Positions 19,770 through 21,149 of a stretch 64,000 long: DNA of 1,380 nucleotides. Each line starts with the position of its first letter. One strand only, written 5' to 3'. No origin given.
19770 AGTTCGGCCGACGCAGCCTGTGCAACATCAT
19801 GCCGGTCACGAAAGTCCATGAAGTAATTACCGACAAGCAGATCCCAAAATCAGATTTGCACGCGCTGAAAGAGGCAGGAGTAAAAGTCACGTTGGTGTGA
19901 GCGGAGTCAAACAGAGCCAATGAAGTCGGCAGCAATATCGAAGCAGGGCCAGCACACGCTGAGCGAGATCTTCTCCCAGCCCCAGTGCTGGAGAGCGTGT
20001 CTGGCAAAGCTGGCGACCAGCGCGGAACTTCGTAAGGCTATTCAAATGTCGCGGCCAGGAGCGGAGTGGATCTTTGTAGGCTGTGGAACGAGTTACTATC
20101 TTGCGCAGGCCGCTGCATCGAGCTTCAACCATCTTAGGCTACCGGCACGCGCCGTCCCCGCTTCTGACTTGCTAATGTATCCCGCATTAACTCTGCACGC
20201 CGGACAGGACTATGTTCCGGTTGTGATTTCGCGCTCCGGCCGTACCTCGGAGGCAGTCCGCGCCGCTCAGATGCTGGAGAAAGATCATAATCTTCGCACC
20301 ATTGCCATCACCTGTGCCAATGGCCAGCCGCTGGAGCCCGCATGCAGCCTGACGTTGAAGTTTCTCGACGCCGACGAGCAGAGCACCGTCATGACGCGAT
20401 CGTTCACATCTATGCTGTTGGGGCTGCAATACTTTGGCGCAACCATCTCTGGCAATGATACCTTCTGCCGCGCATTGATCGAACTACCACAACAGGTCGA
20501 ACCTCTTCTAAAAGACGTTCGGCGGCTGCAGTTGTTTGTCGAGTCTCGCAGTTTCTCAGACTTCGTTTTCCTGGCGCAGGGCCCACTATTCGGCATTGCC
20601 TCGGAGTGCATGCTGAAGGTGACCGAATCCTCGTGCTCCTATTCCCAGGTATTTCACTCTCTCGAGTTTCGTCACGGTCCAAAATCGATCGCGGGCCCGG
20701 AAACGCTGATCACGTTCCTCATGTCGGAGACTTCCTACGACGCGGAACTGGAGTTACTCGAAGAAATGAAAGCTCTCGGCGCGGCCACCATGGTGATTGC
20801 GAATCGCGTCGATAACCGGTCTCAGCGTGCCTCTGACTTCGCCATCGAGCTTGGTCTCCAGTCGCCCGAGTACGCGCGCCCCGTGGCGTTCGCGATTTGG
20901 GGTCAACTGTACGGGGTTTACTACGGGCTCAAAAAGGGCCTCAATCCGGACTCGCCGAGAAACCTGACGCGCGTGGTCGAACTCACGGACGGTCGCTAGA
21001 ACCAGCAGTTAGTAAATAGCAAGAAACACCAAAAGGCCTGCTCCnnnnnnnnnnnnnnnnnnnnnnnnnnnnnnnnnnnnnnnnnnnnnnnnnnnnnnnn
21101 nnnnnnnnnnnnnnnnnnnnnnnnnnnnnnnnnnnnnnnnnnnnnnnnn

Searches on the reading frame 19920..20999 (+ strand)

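Call 33: search_protein_families(library=pfam, proteins=[window:19920-20999:+], max_evalue=0.00001)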
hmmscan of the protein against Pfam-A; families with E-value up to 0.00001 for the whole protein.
window:19920-20999:+ (359 aa): 1 family
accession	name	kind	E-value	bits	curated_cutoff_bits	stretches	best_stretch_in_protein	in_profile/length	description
PF01380.27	SIS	-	9.3e-21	74.4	25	1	51-167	9-123/131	SIS domain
